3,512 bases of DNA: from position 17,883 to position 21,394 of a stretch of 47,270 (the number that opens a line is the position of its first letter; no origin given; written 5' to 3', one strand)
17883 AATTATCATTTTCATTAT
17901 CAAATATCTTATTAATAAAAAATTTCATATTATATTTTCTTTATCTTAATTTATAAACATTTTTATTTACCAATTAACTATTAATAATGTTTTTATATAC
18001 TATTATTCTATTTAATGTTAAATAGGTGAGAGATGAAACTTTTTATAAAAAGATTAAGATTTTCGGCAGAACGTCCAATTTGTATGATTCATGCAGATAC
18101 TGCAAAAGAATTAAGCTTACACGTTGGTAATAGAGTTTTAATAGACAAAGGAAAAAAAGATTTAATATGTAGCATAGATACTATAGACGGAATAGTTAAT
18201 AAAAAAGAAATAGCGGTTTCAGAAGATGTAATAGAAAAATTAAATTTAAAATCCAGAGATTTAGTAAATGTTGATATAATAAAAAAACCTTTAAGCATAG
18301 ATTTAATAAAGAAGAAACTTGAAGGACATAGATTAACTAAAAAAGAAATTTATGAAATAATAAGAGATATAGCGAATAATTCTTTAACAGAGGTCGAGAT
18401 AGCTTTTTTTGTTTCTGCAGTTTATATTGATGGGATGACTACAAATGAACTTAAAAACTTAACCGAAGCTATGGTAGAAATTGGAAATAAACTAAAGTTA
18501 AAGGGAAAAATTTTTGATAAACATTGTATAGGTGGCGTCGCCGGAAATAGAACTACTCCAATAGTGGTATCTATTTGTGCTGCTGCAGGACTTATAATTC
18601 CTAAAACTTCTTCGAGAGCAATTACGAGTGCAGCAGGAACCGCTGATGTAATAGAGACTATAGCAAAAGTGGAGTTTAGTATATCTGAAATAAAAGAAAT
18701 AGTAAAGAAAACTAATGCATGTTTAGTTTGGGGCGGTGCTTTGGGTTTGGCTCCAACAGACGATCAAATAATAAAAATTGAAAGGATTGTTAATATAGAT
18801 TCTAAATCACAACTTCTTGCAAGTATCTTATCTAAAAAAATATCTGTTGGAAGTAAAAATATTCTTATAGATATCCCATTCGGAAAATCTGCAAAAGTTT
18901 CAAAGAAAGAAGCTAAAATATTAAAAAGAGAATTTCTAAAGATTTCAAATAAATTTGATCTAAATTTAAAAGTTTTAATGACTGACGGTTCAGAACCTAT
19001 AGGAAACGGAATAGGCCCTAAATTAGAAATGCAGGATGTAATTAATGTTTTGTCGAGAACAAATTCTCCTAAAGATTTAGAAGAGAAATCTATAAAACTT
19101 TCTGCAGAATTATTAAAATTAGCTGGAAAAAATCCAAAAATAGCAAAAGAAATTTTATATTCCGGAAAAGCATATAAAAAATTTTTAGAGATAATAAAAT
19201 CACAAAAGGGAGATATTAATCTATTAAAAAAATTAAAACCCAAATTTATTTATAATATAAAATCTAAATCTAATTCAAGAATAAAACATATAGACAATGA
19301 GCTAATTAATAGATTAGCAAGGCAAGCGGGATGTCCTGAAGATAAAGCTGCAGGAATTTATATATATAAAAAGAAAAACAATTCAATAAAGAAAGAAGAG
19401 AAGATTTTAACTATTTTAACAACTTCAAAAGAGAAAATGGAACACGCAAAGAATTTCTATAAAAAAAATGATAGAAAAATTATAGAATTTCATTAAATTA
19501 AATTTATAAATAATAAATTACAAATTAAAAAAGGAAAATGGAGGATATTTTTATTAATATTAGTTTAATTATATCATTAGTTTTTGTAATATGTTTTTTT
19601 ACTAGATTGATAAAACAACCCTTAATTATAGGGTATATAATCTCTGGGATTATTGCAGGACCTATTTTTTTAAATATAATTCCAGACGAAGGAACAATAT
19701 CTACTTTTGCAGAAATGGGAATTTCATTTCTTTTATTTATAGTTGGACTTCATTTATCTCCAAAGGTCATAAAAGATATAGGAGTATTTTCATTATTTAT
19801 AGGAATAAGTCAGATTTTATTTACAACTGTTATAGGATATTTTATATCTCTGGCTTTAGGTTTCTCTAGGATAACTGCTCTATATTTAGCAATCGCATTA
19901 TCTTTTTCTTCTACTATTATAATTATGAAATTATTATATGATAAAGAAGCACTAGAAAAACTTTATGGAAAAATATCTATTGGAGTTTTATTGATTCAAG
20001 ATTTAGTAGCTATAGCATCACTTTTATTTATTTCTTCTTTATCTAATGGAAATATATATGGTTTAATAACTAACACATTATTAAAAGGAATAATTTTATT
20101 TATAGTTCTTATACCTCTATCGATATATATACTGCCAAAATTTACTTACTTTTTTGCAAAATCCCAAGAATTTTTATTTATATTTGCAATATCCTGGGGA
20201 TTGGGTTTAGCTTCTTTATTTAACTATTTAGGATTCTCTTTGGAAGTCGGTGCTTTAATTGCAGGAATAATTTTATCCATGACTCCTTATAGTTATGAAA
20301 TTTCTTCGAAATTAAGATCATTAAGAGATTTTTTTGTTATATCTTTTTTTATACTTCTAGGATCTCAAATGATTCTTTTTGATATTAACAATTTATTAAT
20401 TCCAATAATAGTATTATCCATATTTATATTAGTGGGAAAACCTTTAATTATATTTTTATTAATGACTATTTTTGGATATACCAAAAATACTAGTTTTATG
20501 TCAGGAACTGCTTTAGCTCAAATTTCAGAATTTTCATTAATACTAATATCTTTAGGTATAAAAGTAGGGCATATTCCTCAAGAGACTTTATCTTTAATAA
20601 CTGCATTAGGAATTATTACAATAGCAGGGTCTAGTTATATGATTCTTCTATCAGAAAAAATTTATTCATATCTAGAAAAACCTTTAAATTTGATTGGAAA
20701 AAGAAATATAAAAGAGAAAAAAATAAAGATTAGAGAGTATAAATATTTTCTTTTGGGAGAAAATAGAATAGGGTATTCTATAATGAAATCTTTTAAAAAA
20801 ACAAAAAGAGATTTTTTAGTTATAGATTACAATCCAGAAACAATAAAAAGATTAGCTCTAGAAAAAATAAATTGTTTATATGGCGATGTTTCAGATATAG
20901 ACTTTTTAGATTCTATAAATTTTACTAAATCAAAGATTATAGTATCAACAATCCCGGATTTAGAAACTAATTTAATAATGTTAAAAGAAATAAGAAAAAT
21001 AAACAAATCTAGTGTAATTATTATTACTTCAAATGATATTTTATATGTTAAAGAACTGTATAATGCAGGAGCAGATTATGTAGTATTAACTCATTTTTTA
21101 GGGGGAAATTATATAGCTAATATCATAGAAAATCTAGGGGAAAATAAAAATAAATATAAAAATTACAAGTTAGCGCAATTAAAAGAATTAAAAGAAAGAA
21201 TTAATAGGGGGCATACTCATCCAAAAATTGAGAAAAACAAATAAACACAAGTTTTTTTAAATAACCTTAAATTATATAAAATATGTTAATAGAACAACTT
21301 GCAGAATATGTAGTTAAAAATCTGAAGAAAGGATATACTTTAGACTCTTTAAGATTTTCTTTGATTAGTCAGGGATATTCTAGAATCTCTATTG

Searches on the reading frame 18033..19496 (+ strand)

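Call 23: search_protein_families(library=pfam, max_evalue=0.01, proteins=[window:18033-19496:+])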
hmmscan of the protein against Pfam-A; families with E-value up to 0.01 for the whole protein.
window:18033-19496:+ (487 aa): 3 families
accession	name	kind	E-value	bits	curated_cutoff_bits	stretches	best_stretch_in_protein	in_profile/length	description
PF02885.22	Glycos_trans_3N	-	4.9e-17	61.9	26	1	90-149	2-61/63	Glycosyl transferase family, helical bundle domain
PF00591.27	Glycos_transf_3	-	1.9e-08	34.7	27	1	159-233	3-80/253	Glycosyl transferase family, a/b domain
PF07831.19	PYNP_C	-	2.7e-07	30.6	27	1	417-478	2-70/75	Pyrimidine nucleoside phosphorylase C-terminal domain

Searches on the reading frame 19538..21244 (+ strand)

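Call 23: search_protein_families(library=pfam, max_evalue=0.01, proteins=[window:19538-21244:+])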
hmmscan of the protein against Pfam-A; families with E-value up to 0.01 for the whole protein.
window:19538-21244:+ (568 aa): 2 families
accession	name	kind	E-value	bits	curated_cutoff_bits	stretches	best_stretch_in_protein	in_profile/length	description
PF00999.27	Na_H_Exchanger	-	1.8e-48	165.8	26.2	1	12-364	2-366/375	Sodium/hydrogen exchanger, transmembrane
PF02254.24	TrkA_N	-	5.7e-20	72.2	23.8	1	405-517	3-115/116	TrkA-N domain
